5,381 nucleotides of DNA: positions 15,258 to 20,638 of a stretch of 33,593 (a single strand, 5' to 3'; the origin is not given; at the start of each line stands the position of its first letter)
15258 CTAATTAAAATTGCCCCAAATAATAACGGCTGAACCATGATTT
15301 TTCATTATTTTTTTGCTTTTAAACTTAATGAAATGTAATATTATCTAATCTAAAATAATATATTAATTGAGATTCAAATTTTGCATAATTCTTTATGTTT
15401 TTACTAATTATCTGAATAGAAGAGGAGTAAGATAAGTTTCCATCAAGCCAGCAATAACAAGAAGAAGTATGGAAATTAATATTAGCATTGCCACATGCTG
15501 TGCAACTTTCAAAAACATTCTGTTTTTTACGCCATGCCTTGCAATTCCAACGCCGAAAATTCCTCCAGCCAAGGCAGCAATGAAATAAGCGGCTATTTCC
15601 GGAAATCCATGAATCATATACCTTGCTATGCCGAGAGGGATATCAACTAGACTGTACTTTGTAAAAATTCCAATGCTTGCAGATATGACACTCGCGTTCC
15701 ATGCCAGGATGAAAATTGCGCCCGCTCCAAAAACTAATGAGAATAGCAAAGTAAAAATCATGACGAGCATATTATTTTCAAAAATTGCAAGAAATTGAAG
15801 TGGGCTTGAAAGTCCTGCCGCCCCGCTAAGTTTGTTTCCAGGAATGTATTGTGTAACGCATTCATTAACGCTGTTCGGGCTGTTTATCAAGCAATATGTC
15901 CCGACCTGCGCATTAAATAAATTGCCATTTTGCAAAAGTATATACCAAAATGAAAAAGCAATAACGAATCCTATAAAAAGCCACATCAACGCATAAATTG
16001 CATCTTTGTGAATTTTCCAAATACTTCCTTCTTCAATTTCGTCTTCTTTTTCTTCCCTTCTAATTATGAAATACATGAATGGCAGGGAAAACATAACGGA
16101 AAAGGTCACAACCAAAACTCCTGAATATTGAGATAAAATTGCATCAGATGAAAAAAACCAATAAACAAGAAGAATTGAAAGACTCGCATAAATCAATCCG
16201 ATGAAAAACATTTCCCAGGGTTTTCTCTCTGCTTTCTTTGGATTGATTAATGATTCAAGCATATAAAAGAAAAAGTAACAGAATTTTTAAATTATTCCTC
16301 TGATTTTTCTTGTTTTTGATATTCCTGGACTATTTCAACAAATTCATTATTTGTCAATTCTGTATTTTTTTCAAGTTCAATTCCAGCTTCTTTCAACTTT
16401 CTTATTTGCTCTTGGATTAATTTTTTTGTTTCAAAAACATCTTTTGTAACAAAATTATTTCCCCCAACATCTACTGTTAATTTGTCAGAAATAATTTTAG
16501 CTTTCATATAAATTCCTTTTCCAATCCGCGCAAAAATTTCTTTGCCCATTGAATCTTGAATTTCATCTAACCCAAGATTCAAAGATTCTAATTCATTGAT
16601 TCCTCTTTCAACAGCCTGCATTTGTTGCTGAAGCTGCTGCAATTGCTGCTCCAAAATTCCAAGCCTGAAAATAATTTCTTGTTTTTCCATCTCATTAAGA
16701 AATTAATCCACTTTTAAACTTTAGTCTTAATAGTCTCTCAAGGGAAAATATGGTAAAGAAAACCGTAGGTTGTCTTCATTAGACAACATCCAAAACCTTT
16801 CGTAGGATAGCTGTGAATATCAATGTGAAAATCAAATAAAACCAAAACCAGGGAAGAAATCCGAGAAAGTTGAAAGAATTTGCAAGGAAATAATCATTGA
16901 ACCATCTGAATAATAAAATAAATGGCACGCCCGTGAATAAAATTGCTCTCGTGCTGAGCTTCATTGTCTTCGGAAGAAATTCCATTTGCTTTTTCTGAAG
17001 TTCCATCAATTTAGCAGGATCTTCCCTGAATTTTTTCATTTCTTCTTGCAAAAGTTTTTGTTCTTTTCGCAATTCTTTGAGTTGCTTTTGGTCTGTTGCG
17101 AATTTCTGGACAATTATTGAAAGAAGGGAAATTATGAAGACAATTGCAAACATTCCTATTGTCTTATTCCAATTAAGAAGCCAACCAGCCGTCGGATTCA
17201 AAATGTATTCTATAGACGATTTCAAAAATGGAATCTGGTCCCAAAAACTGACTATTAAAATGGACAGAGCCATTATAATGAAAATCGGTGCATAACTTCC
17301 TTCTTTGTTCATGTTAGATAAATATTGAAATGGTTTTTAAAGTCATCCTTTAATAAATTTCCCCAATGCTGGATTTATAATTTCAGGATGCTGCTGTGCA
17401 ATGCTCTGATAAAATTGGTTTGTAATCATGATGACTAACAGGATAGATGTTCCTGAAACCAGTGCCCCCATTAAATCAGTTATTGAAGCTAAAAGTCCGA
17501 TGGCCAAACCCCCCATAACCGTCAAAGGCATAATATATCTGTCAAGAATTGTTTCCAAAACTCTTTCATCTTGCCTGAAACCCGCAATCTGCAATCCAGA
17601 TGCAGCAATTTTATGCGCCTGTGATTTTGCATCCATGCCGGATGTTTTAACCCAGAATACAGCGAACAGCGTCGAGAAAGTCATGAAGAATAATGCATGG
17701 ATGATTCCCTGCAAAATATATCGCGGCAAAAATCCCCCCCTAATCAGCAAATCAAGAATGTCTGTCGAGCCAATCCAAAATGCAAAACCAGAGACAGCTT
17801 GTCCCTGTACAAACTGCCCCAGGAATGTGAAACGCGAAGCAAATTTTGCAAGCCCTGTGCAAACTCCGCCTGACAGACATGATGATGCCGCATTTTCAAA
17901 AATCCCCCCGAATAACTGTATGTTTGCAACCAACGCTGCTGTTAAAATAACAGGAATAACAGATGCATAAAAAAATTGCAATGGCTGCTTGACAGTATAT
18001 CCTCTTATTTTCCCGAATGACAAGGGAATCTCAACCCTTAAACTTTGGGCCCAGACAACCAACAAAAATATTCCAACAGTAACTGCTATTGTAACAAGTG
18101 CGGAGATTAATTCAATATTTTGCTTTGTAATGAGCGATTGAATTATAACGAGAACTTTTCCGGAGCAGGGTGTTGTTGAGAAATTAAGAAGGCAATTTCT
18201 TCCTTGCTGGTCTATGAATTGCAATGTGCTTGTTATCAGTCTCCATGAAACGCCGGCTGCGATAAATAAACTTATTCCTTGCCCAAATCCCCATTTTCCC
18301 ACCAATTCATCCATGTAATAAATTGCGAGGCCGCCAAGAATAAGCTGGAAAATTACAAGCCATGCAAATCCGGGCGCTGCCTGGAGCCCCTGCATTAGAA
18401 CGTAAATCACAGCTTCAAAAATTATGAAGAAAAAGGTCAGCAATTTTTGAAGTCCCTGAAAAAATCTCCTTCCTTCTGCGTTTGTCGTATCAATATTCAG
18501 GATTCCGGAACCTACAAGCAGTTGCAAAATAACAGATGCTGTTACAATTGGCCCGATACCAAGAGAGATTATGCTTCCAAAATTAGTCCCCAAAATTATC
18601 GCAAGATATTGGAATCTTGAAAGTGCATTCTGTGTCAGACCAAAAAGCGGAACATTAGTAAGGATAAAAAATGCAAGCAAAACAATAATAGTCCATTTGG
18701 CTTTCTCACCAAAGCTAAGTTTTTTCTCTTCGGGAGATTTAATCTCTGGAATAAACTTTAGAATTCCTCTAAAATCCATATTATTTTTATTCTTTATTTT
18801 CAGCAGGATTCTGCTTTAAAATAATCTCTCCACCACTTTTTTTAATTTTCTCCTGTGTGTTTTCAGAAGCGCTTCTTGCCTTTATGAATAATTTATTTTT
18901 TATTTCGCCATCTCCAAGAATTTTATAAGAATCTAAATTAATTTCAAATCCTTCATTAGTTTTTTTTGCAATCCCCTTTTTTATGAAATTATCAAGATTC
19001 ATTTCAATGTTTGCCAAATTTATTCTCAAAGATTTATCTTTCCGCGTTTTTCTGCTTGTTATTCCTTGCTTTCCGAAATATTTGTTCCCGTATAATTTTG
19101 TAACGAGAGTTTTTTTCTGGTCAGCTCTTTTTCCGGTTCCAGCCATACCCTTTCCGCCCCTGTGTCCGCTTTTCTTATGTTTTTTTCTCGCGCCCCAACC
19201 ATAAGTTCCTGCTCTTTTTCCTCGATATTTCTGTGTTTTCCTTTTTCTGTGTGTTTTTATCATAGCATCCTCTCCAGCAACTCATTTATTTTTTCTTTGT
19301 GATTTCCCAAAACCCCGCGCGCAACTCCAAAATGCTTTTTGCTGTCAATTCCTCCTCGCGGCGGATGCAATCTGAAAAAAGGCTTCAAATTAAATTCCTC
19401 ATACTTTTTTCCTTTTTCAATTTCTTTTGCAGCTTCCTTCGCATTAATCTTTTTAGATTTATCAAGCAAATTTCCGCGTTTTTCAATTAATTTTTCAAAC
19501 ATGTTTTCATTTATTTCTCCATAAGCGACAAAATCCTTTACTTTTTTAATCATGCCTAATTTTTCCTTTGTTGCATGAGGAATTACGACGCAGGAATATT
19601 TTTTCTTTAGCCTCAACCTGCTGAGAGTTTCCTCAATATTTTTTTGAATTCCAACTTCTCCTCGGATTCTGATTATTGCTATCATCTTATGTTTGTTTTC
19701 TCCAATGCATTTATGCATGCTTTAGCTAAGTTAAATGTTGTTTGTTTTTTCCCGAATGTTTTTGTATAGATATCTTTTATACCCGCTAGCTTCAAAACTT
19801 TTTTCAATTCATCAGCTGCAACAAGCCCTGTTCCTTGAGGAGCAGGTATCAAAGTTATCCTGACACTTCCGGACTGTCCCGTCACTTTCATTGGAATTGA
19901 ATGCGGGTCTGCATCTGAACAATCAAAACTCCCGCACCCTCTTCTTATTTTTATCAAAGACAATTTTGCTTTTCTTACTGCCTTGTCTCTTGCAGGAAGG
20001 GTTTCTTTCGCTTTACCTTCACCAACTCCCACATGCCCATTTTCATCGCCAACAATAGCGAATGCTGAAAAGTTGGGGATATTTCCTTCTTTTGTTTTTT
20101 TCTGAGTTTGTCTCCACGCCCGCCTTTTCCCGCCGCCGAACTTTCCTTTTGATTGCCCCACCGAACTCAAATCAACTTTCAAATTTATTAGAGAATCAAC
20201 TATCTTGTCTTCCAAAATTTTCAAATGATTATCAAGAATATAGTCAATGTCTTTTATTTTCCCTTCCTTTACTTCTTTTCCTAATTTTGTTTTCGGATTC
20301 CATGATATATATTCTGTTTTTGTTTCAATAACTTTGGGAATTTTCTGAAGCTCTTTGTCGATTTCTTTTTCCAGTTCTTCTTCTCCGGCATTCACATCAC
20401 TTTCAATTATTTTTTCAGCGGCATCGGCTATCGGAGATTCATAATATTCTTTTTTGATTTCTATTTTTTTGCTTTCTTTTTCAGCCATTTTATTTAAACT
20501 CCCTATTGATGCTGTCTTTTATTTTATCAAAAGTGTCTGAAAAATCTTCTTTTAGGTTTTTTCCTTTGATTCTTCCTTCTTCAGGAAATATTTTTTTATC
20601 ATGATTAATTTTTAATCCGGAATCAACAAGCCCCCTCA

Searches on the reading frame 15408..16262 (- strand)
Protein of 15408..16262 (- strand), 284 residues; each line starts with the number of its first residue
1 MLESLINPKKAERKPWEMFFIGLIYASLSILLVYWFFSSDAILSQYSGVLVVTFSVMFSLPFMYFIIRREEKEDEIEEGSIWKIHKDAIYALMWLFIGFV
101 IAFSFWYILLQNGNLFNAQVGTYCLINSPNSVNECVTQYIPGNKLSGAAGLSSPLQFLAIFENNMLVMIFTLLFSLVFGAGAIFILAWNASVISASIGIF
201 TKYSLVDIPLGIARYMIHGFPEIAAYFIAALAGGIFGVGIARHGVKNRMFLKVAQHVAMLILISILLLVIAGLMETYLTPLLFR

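Call 69: search_protein_families(library=pfam, proteins=[window:15408-16262:-], max_evalue=0.001)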
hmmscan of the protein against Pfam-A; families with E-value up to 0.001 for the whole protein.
window:15408-16262:- (284 aa): 1 family
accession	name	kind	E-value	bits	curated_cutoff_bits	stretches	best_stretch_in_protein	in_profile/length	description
PF01944.22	SpoIIM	-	9.6e-14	52.1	26.9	1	99-280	5-163/163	Stage II sporulation protein M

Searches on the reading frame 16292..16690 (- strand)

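Call 69: search_protein_families(library=pfam, proteins=[window:16292-16690:-], max_evalue=0.001)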
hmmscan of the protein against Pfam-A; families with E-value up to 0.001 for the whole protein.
window:16292-16690:- (132 aa): 2 families
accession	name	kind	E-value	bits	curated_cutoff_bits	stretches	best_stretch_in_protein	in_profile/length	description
PF02996.22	Prefoldin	-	5.4e-14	52.6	23.2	1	13-126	1-116/120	Prefoldin subunit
PF01920.25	Prefoldin_2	-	0.00018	21.8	27.6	1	4-58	1-53/106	Prefoldin subunit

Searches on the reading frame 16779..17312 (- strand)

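Call 69: search_protein_families(library=pfam, proteins=[window:16779-17312:-], max_evalue=0.001)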
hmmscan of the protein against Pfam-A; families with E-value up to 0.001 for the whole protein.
window:16779-17312:- (177 aa): 1 family
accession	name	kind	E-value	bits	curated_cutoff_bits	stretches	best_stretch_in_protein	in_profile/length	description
PF01956.21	EMC3_TMCO1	-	1.2e-08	35.3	27.1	1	50-159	15-129/169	Integral membrane protein EMC3/TMCO1-like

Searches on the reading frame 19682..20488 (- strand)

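Call 69: search_protein_families(library=pfam, proteins=[window:19682-20488:-], max_evalue=0.001)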
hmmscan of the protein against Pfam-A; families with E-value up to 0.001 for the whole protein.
window:19682-20488:- (268 aa): 2 families
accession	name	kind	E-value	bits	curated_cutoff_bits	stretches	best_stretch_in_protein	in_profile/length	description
PF03719.21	Ribosomal_S5_C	-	2.3e-21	75.5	21.5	1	204-265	1-61/71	Ribosomal protein S5, C-terminal domain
PF00333.26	Ribosomal_S5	-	3.1e-19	69.2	27.1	1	126-182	9-65/65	Ribosomal protein S5, N-terminal domain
